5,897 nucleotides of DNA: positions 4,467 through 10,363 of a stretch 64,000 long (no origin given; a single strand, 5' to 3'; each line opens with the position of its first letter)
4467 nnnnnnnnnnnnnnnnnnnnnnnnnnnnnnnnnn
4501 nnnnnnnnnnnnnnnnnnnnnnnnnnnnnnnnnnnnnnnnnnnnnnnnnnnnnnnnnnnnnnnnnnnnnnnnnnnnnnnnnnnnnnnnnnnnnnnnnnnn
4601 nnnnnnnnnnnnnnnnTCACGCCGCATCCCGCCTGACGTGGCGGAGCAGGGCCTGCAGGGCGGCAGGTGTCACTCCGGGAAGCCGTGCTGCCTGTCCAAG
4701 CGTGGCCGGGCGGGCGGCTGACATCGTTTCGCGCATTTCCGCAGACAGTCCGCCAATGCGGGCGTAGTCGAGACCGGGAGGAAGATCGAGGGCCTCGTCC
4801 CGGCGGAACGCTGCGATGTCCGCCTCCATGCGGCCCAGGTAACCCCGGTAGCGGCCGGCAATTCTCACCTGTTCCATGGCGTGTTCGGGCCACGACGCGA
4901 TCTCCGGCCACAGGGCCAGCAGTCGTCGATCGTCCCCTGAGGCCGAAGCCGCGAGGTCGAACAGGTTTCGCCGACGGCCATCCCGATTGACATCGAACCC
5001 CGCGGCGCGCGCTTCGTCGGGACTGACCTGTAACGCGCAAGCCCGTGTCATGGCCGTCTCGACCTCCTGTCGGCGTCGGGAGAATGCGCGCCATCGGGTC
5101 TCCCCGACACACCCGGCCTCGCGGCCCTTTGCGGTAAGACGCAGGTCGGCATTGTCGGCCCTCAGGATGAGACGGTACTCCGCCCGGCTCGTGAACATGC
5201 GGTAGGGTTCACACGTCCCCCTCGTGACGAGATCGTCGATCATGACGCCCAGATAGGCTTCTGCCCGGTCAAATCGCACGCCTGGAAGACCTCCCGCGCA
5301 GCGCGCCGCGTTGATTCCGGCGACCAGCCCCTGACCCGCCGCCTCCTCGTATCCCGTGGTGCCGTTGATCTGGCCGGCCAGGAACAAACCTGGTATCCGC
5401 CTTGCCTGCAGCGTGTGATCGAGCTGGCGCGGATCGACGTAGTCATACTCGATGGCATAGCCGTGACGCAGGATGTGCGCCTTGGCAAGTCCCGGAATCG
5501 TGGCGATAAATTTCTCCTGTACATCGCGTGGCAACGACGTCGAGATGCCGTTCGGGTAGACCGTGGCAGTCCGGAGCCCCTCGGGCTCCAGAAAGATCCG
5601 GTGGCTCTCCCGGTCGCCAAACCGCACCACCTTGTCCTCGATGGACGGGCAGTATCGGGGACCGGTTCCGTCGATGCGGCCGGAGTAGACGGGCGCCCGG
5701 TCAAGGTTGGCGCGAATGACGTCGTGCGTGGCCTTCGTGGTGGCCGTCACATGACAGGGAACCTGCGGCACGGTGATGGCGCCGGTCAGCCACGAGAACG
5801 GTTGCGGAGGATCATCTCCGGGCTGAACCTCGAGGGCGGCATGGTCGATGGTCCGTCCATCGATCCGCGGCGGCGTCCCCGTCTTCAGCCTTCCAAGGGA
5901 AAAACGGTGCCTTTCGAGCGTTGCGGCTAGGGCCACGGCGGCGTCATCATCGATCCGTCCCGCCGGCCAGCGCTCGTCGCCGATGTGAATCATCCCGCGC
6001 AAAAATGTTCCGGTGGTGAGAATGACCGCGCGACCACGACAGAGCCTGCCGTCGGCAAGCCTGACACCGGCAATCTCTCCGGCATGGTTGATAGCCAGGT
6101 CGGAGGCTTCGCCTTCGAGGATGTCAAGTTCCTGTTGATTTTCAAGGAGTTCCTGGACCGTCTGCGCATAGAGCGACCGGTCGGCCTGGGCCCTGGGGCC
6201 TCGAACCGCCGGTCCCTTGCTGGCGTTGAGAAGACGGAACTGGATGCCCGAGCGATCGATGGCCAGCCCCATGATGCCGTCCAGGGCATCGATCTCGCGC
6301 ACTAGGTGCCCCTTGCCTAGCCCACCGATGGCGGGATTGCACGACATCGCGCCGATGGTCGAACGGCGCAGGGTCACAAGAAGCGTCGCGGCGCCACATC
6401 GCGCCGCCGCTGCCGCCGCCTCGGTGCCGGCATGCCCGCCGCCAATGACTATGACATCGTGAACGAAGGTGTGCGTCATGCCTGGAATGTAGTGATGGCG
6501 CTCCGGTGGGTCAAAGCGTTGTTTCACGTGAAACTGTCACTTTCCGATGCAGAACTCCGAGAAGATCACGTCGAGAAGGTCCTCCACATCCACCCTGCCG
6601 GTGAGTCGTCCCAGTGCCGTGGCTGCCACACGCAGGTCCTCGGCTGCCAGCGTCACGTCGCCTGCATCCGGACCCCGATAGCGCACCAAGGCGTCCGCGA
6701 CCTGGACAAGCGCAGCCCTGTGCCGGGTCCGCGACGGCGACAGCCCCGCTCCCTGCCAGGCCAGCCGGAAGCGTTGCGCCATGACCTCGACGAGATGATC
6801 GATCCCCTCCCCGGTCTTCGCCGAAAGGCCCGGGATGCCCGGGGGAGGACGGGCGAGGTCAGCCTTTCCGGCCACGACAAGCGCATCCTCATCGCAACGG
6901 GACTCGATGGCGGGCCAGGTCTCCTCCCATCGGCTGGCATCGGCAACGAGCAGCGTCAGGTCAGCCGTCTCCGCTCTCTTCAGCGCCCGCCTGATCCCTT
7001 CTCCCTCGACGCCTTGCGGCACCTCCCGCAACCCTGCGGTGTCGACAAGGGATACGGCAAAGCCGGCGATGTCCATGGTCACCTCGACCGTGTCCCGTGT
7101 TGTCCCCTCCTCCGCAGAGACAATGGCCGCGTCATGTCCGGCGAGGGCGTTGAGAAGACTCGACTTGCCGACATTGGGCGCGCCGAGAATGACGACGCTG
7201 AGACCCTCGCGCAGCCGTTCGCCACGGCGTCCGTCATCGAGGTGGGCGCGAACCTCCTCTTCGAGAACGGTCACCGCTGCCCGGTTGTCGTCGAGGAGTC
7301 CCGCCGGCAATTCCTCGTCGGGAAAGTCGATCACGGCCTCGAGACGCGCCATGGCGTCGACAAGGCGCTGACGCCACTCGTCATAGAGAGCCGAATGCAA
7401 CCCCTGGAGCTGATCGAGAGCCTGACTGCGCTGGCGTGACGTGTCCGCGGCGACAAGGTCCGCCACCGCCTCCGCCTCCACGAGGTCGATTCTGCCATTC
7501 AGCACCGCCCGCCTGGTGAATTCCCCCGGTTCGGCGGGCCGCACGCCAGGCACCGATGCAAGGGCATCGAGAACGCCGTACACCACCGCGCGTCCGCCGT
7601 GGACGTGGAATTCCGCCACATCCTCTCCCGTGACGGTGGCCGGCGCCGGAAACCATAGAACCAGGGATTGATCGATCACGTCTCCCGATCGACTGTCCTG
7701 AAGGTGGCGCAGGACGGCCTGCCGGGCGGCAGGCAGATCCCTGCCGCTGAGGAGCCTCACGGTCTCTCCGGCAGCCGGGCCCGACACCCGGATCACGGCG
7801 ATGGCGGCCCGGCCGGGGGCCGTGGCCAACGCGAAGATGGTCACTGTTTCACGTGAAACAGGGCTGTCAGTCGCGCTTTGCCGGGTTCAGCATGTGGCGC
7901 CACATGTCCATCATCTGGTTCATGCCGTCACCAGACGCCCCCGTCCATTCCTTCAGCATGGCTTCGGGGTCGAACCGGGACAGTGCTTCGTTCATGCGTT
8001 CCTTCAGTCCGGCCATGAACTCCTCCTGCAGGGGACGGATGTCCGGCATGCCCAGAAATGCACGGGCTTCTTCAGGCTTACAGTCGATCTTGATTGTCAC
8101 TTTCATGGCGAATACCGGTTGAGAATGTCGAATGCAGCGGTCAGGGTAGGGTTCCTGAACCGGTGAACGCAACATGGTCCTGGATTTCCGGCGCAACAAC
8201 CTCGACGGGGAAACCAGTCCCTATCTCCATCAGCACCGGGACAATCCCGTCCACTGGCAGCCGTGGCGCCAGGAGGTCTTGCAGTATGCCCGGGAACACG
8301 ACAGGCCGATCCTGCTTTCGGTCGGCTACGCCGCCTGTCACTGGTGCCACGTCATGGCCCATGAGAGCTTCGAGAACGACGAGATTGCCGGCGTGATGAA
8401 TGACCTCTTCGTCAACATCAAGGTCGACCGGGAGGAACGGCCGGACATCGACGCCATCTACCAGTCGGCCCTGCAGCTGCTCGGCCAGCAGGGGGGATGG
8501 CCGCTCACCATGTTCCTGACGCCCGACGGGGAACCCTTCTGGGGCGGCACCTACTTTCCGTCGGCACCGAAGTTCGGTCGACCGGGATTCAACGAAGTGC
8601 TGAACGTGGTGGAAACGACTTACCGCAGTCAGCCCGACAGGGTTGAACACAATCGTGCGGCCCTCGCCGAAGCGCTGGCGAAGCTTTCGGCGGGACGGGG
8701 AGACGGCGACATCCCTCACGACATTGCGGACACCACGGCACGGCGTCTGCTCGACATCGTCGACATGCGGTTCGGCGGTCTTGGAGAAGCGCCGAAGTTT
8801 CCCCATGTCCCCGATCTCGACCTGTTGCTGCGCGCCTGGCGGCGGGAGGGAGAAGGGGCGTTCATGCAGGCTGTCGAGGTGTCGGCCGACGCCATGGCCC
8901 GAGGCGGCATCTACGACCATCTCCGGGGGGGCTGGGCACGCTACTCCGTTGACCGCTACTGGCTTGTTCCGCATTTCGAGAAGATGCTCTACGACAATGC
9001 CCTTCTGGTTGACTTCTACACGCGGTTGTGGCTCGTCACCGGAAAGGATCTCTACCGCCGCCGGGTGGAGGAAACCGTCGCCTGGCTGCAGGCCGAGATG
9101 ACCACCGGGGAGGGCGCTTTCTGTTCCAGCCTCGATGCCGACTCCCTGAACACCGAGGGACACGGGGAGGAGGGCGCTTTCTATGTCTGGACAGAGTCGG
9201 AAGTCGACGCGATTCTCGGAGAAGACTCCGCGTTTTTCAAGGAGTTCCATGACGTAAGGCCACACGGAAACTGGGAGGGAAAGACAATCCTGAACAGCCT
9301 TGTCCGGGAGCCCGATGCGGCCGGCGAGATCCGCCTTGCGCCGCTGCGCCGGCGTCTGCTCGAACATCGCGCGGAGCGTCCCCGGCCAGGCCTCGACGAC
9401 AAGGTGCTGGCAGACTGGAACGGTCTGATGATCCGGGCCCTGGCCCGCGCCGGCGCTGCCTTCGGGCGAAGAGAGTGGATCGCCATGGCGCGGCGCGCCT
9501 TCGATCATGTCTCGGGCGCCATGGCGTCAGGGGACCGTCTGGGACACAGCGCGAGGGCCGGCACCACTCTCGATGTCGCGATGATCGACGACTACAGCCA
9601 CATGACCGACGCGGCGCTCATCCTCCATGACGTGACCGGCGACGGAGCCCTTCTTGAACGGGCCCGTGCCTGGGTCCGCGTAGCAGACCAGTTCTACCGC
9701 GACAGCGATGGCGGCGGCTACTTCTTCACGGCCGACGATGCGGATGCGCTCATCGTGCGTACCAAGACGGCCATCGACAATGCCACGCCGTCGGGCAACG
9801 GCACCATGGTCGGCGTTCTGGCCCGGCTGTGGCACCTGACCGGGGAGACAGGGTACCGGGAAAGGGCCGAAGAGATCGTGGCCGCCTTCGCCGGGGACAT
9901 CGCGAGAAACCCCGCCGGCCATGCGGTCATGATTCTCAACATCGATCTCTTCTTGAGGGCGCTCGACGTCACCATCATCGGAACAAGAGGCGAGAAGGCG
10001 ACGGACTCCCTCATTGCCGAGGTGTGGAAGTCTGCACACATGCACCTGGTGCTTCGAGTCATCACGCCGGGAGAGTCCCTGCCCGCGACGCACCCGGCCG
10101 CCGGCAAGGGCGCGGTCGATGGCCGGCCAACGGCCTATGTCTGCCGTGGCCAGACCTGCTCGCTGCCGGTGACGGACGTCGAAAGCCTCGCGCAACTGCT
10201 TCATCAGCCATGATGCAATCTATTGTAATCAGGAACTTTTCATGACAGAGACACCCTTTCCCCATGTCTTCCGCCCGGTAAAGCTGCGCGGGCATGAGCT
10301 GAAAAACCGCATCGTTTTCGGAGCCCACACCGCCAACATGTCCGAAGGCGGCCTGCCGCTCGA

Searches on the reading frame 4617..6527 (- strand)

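Call 22: search_protein_families(library=ncbifam, proteins=[window:4617-6527:-], max_evalue=0.00001)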
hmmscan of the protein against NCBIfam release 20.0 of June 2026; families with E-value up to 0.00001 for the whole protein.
window:4617-6527:- (636 aa): 3 families
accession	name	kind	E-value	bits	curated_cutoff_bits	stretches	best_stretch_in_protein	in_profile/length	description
TIGR00136.1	mnmG_gidA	equivalog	2.7e-237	789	524.85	1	24-632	2-613/616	tRNA uridine-5-carboxymethylaminomethyl(34) synthesis enzyme MnmG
NF003739.0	PRK05335.1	equivalog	4.8e-24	84.9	262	1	327-432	280-385/441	methylenetetrahydrofolate--tRNA-(uracil(54)-C(5))-methyltransferase (FADH(2)-oxidizing) TrmFO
TIGR00137.1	gid_trmFO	equivalog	6.1e-19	68.1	428.65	1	327-436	277-386/433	FADH(2)-oxidizing methylenetetrahydrofolate--tRNA-(uracil(54)-C(5))-methyltransferase TrmFO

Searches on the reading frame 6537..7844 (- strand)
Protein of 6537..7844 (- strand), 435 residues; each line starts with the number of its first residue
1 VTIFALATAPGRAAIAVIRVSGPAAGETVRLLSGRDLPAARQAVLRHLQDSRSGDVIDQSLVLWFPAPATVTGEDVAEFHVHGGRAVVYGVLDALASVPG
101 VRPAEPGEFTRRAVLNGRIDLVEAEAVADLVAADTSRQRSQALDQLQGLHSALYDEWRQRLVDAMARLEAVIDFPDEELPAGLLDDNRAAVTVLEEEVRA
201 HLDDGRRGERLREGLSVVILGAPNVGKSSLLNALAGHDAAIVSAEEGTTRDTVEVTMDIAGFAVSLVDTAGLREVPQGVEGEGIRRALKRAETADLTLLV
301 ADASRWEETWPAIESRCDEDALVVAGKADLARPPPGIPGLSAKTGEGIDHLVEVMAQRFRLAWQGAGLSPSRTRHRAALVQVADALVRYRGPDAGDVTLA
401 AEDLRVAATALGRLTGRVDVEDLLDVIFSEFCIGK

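Call 22: search_protein_families(library=ncbifam, proteins=[window:6537-7844:-], max_evalue=0.00001)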
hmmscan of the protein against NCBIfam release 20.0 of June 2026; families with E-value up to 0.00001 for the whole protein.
window:6537-7844:- (435 aa): 13 families
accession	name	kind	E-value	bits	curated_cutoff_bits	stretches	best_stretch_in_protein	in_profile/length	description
NF003661.0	PRK05291.1-3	equivalog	2.2e-158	528.3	380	1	2-435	5-448/448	tRNA uridine-5-carboxymethylaminomethyl(34) synthesis GTPase MnmE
TIGR00450.1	mnmE_trmE_thdF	equivalog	6.8e-81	272.6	252.6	1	7-435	1-446/446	tRNA uridine-5-carboxymethylaminomethyl(34) synthesis GTPase MnmE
TIGR03594.1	GTPase_EngA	equivalog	3.1e-24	85.8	306.7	1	192-305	150-269/432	ribosome biogenesis GTPase Der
TIGR03918.1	GTP_HydF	equivalog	2e-19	69.7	325.55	1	215-331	8-128/392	[FeFe] hydrogenase H-cluster maturation GTPase HydF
TIGR00231.1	small_GTP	domain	5.7e-18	65.2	42.5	1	216-330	5-124/164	GTP-binding protein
NF000908.1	PRK00089.1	equivalog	1.5e-16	60.6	237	1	217-331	6-123/291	GTPase Era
NF002828.0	PRK03003.1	equivalog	7e-16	57.9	631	1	192-304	191-306/477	ribosome biogenesis GTPase Der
NF007071.0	PRK09518.1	equivalog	1e-14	54.1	953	1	207-304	264-361/706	bifunctional cytidylate kinase/GTPase Der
TIGR00436.1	era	equivalog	1.3e-11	44.4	116.25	1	217-308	3-94/270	GTPase Era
TIGR00437.1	feoB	equivalog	4.6e-10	38.8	315.65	1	221-306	1-85/594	ferrous iron transport protein B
TIGR03596.1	GTPase_YlqF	equivalog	1.4e-09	37.7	208.2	1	206-271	111-172/276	ribosome biogenesis GTPase YlqF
TIGR03156.1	GTP_HflX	equivalog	3.8e-06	26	216.75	0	197-305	172-280/351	GTPase HflX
TIGR03597.1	GTPase_YqeH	equivalog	5.6e-06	25.8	297.4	1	210-274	151-217/361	ribosome biogenesis GTPase YqeH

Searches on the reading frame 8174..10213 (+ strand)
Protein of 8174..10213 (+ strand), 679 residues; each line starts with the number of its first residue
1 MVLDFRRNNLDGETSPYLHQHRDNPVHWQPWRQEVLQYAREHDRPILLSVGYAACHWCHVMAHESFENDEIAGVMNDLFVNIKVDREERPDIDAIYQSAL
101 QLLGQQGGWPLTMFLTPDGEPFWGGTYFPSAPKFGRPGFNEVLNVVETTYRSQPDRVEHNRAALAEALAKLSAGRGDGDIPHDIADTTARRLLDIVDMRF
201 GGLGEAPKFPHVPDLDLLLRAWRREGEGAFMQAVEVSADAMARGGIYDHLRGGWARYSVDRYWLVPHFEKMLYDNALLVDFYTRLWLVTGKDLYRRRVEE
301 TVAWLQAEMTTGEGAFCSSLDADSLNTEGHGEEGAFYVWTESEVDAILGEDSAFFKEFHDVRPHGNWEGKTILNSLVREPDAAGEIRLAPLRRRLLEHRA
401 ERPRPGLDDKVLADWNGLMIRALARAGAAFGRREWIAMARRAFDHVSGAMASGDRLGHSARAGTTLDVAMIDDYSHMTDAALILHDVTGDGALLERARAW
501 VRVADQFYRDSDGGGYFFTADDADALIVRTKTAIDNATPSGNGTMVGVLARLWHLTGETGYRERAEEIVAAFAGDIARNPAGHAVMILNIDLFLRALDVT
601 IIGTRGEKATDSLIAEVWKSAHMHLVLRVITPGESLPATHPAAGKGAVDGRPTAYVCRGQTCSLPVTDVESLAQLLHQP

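Call 22: search_protein_families(library=ncbifam, proteins=[window:8174-10213:+], max_evalue=0.00001)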
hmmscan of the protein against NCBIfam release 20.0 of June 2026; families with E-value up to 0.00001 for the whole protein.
window:8174-10213:+ (679 aa): 1 family
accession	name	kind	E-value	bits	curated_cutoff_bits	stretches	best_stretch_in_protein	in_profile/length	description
NF045694.1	seleno_TsoB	exception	7.4e-07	27.6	805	1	24-119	455-547/572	rhodanese/DsbD fusion-like selenoprotein TsoB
